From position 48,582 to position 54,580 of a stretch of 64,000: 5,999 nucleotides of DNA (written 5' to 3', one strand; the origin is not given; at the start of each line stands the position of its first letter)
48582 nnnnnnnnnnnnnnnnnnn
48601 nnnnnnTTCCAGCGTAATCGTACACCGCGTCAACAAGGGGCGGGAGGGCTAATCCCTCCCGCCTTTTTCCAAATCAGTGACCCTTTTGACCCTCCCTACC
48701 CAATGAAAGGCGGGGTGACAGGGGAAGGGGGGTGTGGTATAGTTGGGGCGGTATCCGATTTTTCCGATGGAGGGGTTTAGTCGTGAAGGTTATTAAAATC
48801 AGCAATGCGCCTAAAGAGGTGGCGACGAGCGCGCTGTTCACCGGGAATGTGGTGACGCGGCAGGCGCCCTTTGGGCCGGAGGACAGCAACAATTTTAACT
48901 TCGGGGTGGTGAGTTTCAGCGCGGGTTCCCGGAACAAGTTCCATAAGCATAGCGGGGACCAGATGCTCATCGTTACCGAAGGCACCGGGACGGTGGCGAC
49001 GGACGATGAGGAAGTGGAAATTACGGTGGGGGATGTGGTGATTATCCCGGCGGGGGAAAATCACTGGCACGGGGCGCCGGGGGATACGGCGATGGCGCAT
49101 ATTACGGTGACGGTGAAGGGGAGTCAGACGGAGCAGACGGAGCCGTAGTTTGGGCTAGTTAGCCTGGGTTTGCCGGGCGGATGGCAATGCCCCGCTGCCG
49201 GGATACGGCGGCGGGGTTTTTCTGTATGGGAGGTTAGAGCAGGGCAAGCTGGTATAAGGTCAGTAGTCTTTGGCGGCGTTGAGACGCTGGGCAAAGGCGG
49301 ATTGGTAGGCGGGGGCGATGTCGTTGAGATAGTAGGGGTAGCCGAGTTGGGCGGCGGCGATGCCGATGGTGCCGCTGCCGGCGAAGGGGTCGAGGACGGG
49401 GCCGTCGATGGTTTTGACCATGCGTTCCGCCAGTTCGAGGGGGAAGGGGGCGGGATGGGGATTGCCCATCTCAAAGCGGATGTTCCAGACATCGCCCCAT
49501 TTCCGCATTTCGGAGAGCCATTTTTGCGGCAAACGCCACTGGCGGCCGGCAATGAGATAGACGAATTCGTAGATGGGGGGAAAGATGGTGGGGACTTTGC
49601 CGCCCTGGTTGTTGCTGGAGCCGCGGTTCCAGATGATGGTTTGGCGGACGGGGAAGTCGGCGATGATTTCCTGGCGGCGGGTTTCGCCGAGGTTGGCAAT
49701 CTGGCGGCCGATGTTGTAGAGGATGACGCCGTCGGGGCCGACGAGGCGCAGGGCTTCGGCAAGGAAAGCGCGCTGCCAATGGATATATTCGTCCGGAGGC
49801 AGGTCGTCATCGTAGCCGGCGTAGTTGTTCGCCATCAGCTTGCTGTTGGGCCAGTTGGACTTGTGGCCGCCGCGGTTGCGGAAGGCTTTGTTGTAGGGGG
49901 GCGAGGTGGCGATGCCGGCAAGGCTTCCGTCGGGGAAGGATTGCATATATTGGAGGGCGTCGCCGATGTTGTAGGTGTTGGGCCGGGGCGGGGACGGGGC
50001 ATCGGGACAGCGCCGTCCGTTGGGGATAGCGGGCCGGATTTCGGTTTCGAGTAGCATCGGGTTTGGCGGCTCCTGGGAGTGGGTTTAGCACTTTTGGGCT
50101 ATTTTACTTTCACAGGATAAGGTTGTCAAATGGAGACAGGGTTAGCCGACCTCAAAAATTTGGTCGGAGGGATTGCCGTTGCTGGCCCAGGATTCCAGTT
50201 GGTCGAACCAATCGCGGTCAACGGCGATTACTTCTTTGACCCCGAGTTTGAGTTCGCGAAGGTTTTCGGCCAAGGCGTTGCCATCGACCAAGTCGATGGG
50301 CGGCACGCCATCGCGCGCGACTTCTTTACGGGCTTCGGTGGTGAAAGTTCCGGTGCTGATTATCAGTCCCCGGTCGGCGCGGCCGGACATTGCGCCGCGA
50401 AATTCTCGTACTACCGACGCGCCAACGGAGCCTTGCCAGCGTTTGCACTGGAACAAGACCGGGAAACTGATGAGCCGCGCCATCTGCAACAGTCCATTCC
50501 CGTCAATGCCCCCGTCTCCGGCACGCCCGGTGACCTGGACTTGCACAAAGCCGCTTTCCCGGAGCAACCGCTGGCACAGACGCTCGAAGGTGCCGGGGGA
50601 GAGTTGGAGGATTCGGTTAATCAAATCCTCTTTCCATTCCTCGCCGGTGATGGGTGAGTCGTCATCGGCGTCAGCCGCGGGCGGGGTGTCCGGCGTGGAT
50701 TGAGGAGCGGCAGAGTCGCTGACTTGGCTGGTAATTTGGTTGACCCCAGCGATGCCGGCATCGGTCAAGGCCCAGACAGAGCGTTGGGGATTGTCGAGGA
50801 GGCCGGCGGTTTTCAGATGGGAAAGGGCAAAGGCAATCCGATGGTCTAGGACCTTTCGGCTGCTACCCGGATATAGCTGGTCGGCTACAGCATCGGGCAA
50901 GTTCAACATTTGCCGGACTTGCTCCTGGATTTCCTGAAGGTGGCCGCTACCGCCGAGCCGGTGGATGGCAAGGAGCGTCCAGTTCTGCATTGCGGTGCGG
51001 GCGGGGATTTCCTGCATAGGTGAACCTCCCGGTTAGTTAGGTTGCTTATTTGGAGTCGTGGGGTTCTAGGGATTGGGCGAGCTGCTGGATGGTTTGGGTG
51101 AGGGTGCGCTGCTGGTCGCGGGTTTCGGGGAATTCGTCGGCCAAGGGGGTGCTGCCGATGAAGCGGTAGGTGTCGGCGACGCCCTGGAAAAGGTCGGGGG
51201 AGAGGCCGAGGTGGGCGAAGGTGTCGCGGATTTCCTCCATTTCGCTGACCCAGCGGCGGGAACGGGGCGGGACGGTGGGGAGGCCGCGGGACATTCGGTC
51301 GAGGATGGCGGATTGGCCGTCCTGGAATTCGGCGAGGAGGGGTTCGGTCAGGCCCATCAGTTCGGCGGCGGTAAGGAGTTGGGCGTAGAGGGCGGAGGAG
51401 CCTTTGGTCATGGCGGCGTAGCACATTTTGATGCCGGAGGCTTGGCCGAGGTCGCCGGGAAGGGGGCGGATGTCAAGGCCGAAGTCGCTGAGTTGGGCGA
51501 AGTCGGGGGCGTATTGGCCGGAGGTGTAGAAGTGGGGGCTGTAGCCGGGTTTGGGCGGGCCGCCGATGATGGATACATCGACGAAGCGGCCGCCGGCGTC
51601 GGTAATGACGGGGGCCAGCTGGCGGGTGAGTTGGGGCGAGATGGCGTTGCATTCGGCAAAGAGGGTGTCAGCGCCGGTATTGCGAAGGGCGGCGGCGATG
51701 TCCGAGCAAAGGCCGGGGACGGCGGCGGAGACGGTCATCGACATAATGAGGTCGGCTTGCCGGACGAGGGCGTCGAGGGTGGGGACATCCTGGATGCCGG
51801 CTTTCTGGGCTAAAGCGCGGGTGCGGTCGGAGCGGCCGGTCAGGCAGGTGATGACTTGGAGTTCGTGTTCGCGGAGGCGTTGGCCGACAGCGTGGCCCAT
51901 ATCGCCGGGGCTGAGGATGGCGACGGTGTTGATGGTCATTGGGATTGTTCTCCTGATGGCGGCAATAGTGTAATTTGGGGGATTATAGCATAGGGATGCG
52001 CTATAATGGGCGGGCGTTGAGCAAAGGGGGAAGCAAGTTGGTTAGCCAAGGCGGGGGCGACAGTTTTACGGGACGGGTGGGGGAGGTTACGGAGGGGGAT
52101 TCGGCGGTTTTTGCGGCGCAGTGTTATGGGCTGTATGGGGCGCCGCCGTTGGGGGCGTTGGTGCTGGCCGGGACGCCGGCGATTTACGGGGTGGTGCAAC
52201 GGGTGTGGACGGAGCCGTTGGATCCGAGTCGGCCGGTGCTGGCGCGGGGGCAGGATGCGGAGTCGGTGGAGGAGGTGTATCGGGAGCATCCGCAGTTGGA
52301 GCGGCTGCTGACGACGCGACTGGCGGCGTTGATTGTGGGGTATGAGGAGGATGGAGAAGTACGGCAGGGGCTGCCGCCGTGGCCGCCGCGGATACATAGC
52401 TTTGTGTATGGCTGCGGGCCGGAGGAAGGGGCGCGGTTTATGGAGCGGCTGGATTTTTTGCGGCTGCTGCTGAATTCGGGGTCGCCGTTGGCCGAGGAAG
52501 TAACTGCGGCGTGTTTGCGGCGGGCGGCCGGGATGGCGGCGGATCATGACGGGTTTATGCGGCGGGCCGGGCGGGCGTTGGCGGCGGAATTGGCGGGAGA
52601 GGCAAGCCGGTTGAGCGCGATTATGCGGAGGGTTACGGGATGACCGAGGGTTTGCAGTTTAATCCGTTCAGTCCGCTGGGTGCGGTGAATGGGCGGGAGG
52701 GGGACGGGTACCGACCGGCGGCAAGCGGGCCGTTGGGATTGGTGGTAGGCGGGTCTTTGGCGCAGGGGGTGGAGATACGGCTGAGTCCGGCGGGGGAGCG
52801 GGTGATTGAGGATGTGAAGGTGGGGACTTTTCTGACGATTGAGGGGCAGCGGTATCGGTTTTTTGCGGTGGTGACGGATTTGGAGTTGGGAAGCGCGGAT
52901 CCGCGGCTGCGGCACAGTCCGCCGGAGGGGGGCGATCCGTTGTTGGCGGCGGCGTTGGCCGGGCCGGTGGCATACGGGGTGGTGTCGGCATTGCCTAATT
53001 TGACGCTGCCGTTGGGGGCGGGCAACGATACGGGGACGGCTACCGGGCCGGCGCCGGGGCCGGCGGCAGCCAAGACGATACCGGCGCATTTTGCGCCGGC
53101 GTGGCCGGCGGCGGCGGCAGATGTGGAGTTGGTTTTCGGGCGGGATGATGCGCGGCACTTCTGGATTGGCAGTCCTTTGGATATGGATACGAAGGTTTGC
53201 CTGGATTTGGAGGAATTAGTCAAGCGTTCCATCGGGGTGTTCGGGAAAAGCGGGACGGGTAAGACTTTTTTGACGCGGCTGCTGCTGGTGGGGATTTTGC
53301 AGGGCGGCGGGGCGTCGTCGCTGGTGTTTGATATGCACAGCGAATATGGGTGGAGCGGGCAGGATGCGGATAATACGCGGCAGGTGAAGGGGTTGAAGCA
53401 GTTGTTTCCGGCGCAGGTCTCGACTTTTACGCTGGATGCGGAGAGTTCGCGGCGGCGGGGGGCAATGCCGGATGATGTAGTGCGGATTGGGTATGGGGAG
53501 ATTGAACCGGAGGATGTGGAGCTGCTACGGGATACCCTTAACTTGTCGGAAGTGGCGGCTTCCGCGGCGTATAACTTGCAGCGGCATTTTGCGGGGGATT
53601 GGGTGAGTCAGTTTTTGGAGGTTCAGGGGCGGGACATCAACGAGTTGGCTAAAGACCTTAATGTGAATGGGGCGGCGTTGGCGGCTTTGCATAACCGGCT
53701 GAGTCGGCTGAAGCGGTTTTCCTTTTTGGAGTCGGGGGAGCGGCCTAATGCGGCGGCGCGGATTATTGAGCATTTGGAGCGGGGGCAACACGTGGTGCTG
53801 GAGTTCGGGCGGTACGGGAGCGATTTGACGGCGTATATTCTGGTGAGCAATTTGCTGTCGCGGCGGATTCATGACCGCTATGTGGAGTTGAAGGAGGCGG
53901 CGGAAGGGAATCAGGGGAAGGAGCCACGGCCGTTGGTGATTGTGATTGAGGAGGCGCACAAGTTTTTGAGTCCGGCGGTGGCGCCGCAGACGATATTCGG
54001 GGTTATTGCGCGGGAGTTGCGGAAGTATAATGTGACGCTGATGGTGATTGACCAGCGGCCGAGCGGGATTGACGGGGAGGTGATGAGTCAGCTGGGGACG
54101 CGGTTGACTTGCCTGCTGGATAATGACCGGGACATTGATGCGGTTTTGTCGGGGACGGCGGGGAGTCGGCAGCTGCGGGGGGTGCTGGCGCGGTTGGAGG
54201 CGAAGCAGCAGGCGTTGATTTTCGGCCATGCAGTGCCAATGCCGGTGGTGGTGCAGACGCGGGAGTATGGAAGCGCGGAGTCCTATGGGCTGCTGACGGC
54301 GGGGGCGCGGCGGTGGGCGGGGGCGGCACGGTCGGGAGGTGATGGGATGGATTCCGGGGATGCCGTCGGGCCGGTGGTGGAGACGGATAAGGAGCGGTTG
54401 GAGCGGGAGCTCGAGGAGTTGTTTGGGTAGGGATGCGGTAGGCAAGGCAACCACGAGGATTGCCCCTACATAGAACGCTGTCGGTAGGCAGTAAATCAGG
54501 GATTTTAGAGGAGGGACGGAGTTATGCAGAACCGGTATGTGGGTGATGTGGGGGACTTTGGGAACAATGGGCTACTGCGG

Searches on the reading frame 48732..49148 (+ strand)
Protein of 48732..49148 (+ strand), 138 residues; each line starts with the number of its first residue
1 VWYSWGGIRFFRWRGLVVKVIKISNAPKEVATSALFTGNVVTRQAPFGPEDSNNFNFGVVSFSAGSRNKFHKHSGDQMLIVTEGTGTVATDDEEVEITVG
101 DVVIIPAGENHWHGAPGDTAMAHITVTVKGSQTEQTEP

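Call 10: search_protein_families(library=pfam, proteins=[window:48732-49148:+])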
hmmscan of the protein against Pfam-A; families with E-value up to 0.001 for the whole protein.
window:48732-49148:+ (138 aa): 7 families
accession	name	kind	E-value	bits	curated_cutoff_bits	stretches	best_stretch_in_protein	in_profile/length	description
PF07883.17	Cupin_2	-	2.2e-15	56.5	27.2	1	59-124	2-67/70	Cupin domain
PF02311.25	AraC_binding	-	7e-08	32.7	21.1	1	69-133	17-81/135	AraC-like ligand binding domain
PF21621.3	MPI_cupin_dom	-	8.1e-06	26.2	27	1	52-112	8-66/79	Mannose-6-phosphate isomerase, cupin domain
PF00190.28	Cupin_1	-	1.9e-05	24.7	22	1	60-129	38-116/151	Cupin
PF12852.13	Cupin_6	-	6e-05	23.3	26.7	1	77-127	36-88/183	Cupin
PF05899.18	Cupin_3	-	0.00045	20.3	23.5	0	53-109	5-60/74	EutQ-like cupin domain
PF12973.13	Cupin_7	-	0.00096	19.4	27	0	59-121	37-96/105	ChrR Cupin-like domain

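Call 60: find_encoding_contigs(protein=window:48732-49148:+, flank=10000, max_places=10)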
Protein window:48732-49148:+ (138 aa): no gene with exactly this product is on record in the collection.

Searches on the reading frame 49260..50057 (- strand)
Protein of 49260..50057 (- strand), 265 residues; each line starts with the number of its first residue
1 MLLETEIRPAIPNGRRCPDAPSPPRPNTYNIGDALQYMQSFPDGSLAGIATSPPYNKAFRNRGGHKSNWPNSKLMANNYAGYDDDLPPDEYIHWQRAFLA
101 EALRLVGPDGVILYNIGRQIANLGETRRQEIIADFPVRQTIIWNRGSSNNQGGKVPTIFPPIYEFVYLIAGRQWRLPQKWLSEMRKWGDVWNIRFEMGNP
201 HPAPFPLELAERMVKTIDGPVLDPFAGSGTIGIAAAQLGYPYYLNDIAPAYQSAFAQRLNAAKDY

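Call 10: search_protein_families(library=pfam, proteins=[window:49260-50057:-])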
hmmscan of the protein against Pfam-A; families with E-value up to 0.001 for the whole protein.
window:49260-50057:- (265 aa): 2 families
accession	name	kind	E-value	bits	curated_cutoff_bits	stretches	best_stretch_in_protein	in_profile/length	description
PF01555.25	N6_N4_Mtase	-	6.1e-25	88.9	26.7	1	49-254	4-218/221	DNA methylase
PF01170.24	UPF0020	-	0.00039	20.6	22.3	0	202-240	9-51/197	RMKL-like, methyltransferase domain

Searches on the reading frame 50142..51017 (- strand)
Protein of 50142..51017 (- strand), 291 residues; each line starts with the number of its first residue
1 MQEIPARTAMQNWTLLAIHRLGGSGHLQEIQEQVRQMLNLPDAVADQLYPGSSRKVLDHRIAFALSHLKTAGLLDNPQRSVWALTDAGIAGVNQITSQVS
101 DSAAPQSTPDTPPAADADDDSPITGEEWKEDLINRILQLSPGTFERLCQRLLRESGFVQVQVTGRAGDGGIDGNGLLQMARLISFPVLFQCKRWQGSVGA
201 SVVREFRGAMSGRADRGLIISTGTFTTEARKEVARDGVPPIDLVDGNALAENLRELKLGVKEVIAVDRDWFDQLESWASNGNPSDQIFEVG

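Call 11: search_protein_families(library=pfam, proteins=[window:50142-51017:-])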
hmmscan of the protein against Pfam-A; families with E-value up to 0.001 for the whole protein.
window:50142-51017:- (291 aa): 4 families
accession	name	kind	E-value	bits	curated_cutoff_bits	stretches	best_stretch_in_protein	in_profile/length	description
PF04471.18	Mrr_cat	-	2.3e-30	105.5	21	1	137-251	2-113/115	Restriction endonuclease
PF14338.12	Mrr_N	-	4.5e-16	59.2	29.5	1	16-92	10-85/87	Mrr N-terminal domain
PF22722.2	NA-iREase1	-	7.8e-09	35.9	27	1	144-249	1-104/106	NACHT-associated inactive Restriction Endonuclease 1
PF10356.15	RRG7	-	1.9e-05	24.6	22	0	186-237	86-144/185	Required for respiratory growth protein 7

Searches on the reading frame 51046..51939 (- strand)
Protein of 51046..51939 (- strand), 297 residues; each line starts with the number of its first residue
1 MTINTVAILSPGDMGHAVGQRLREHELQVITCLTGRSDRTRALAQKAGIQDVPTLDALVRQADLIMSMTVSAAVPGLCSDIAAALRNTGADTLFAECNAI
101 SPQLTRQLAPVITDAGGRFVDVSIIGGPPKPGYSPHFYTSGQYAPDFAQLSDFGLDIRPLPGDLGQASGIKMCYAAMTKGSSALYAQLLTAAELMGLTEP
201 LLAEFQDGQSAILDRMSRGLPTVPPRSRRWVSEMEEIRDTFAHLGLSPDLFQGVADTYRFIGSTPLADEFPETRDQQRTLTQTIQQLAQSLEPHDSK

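Call 11: search_protein_families(library=pfam, proteins=[window:51046-51939:-])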
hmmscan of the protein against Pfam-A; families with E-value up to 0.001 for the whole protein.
window:51046-51939:- (297 aa): 3 families
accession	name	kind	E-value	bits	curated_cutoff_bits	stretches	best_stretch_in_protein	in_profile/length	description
PF09130.16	DUF1932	-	1.8e-18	66.7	25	1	192-260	1-69/70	Domain of unknown function (DUF1932)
PF03446.21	NAD_binding_2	-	2.8e-08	34.4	21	1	8-130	4-125/161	NAD binding domain of 6-phosphogluconate dehydrogenase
PF07991.19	KARI_N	-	1.2e-05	25.4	20.6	1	4-84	5-84/165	Acetohydroxy acid isomeroreductase, NADPH-binding domain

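Call 75: find_encoding_contigs(protein=window:51046-51939:-, flank=10000, max_places=10)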
Protein window:51046-51939:- (297 aa): no gene with exactly this product is on record in the collection.

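Call 77: find_homologous_proteins(query=window:51046-51939:-, max_evalue=1e-80)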
Query window:51046-51939:- (297 aa): 1703 proteins with E <= 1e-80 among 7593 candidates; the best 120 are listed.
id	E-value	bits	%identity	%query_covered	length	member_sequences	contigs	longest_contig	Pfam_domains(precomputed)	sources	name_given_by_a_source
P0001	4.2e-178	609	93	100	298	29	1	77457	PF03446.22,PF09130.17,PF07991.19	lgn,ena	-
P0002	4.8e-157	540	81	100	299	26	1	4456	PF03446.22,PF09130.17,PF07991.19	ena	-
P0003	8.5e-157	539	81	100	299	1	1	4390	PF03446.22,PF09130.17,PF07991.19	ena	-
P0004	8.7e-157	539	81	100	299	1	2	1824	PF03446.22,PF09130.17,PF03807.24,PF07991.19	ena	-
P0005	1.9e-155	534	81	100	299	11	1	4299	PF03446.22,PF09130.17,PF07991.19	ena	-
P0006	1.4e-153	528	80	100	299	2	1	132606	PF03446.22,PF09130.17,PF03807.24,PF07991.19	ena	-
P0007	2.1e-152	525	80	98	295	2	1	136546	PF03446.22,PF09130.17,PF03807.24,PF07991.19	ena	-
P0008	2.7e-151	521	77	99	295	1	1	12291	PF03446.22,PF09130.17,PF07991.19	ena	-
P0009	7.9e-151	519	77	99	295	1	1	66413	PF03446.22,PF09130.17,PF07991.19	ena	-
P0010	5.4e-150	517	76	99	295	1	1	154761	PF03446.22,PF09130.17,PF07991.19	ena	-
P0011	1.1e-149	516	77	98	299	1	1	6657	PF03446.22,PF09130.17,PF07991.19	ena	-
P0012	1.8e-149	515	77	98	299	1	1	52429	PF03446.22,PF09130.17,PF07991.19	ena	-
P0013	3.2e-149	514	75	100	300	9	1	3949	PF03446.22,PF09130.17,PF07991.19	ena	-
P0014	3.8e-149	514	77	98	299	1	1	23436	PF03446.22,PF09130.17,PF07991.19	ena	-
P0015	4.2e-149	514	78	99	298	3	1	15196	PF03446.22,PF09130.17,PF07991.19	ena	-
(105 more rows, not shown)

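Call 78: find_encoding_contigs(protein=P0001, flank=10000, max_places=10)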
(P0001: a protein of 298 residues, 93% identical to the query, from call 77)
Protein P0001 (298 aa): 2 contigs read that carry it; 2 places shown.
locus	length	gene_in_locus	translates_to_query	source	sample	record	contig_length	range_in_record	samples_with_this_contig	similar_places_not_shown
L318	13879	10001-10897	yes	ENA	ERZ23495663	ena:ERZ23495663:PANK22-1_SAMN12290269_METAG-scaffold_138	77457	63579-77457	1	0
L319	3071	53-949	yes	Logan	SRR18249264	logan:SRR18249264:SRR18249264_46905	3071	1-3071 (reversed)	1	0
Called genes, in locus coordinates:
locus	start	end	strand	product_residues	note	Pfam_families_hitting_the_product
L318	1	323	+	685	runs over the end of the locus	PF00596:Aldolase_II, PF00106:adh_short, PF08659:KR (weak), PF13561:adh_short_C2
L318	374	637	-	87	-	-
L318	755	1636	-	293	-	PF01436:NHL (faint)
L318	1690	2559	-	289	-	PF00561:Abhydrolase_1, PF12146:Hydrolase_4, PF12697:Abhydrolase_6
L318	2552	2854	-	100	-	-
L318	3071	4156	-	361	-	-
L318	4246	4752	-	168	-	PF22784:PTP-SAK, PF22785:Tc-R-P, PF00782:DSPc (weak), PF22741:PTP-NADK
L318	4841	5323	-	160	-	PF08546:ApbA_C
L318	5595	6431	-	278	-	PF02569:Pantoate_ligase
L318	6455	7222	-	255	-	-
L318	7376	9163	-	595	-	PF09378:HAS-barrel (weak), PF01935:DUF87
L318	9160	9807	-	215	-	-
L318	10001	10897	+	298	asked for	PF03446:NAD_binding_2, PF07991:KARI_N (weak), PF09130:DUF1932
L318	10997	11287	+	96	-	-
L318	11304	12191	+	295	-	PF14338:Mrr_N, PF04471:Mrr_cat, PF22722:NA-iREase1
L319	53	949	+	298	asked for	PF03446:NAD_binding_2, PF07991:KARI_N (weak), PF09130:DUF1932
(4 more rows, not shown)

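Call 79: list_cluster_members(proteins=[P0001])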
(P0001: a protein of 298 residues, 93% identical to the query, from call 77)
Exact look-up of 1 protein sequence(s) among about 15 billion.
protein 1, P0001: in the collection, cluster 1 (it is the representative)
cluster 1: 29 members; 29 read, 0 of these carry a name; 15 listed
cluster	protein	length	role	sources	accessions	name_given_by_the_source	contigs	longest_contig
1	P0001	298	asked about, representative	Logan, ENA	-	-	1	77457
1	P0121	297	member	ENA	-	-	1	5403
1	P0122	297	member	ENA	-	-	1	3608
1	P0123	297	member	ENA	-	-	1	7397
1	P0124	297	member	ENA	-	-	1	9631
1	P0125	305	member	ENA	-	-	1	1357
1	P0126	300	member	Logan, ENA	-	-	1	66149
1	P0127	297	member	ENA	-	-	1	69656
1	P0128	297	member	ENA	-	-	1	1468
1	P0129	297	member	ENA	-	-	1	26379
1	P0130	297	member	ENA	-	-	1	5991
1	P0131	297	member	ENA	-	-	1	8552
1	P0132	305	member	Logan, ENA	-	-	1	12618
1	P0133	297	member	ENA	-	-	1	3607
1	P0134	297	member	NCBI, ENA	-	-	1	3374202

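Call 81: find_encoding_contigs(protein=P0131, flank=10000, max_places=6)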
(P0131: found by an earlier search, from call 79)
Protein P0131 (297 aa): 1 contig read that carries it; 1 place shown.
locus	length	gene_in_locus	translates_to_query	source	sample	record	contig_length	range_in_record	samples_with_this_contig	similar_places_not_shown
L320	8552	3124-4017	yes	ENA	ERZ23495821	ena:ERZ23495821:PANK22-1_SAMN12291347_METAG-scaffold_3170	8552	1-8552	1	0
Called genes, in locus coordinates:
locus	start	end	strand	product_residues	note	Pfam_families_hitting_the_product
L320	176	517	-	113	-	-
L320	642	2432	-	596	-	PF09378:HAS-barrel (weak), PF01935:DUF87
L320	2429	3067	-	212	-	-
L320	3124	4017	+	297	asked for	PF03446:NAD_binding_2, PF07991:KARI_N (weak), PF09130:DUF1932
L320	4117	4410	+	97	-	-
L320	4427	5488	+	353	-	PF14338:Mrr_N, PF01555:N6_N4_Mtase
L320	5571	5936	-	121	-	PF21621:MPI_cupin_dom (weak), PF02311:AraC_binding, PF07883:Cupin_2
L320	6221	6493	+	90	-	PF00886:Ribosomal_S16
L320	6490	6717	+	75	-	PF13083:KH_KhpA-B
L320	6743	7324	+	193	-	PF01782:RimM, PF05239:PRC, PF24986:PRC_RimM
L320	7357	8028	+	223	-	-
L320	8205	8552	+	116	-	?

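Call 82: find_encoding_contigs(protein=P0129, flank=10000, max_places=6)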
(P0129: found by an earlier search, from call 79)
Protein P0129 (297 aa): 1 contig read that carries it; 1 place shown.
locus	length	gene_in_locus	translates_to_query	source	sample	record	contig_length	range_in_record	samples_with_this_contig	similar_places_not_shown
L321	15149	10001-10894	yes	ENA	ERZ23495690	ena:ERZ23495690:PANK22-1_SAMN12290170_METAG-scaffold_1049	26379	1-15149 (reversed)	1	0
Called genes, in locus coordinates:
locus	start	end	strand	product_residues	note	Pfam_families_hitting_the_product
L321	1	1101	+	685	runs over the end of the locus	PF00596:Aldolase_II, PF00106:adh_short, PF08659:KR (weak), PF13561:adh_short_C2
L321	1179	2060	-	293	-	PF01436:NHL (faint), PF08450:SGL (faint), PF17170:DUF5128 (faint)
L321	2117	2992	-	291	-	PF00561:Abhydrolase_1, PF12146:Hydrolase_4, PF12697:Abhydrolase_6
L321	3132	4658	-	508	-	-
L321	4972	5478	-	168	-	PF22784:PTP-SAK, PF22785:Tc-R-P, PF00782:DSPc, PF22741:PTP-NADK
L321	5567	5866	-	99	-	PF08546:ApbA_C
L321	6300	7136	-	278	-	PF02569:Pantoate_ligase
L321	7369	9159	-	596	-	PF09378:HAS-barrel (weak), PF01935:DUF87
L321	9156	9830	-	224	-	-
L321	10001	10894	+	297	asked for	PF03446:NAD_binding_2, PF07991:KARI_N (weak), PF09130:DUF1932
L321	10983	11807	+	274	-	PF13847:Methyltransf_31 (faint), PF01555:N6_N4_Mtase, PF13649:Methyltransf_25 (faint)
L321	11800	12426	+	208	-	PF18275:His_Me_b4a2, PF02945:Endonuclease_7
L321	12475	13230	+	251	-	PF01555:N6_N4_Mtase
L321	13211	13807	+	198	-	-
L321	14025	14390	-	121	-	PF00190:Cupin_1 (weak), PF21621:MPI_cupin_dom (weak), PF02311:AraC_binding, PF07883:Cupin_2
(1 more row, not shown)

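Call 83: find_encoding_contigs(protein=P0127, flank=10000, max_places=6)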
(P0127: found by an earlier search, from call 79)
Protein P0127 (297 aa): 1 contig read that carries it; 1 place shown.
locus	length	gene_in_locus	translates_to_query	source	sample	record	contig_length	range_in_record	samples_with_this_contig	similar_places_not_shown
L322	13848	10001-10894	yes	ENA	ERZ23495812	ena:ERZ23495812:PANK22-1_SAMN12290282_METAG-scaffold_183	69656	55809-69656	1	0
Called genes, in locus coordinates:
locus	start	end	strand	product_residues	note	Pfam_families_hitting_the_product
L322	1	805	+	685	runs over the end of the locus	PF00596:Aldolase_II, PF00106:adh_short, PF08659:KR (weak), PF13561:adh_short_C2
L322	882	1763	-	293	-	PF01436:NHL (faint)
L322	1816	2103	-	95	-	-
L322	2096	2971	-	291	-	PF12146:Hydrolase_4, PF00561:Abhydrolase_1, PF12697:Abhydrolase_6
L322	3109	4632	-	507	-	-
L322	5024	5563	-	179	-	PF22784:PTP-SAK, PF22785:Tc-R-P, PF00782:DSPc, PF22741:PTP-NADK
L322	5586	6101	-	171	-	PF08546:ApbA_C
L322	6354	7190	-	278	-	PF02569:Pantoate_ligase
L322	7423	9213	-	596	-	PF09378:HAS-barrel (weak), PF01935:DUF87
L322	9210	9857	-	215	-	-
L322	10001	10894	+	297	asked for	PF03446:NAD_binding_2, PF07991:KARI_N (weak), PF09130:DUF1932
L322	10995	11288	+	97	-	-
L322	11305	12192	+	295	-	PF14338:Mrr_N, PF04471:Mrr_cat, PF22722:NA-iREase1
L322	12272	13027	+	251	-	PF01555:N6_N4_Mtase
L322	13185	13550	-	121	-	PF00190:Cupin_1 (weak), PF21621:MPI_cupin_dom (weak), PF02311:AraC_binding, PF07883:Cupin_2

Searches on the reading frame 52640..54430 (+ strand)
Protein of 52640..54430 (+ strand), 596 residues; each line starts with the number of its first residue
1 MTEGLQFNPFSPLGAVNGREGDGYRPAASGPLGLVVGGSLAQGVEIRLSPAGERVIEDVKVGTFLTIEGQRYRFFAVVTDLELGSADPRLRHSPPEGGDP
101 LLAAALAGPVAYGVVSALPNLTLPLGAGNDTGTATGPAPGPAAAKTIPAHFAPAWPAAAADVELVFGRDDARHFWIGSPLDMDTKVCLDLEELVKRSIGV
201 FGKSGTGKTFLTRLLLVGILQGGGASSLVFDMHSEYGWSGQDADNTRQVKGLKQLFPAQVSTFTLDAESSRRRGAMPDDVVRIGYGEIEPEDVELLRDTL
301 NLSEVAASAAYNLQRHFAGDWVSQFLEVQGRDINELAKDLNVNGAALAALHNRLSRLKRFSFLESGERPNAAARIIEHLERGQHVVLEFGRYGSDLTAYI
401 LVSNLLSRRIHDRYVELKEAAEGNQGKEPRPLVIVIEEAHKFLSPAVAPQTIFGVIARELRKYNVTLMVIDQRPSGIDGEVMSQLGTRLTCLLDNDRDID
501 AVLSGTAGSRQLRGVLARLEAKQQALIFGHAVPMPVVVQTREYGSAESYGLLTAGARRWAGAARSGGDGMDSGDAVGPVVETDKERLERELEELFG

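Call 11: search_protein_families(library=pfam, proteins=[window:52640-54430:+])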
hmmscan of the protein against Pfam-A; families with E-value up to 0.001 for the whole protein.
window:52640-54430:+ (596 aa): 2 families
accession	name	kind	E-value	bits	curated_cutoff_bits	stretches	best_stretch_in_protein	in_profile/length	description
PF01935.23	DUF87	-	9.2e-27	95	23.2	1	176-409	3-219/220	Helicase HerA, central domain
PF09378.16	HAS-barrel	-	4.8e-07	30.2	25.2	1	33-95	2-56/90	HAS barrel domain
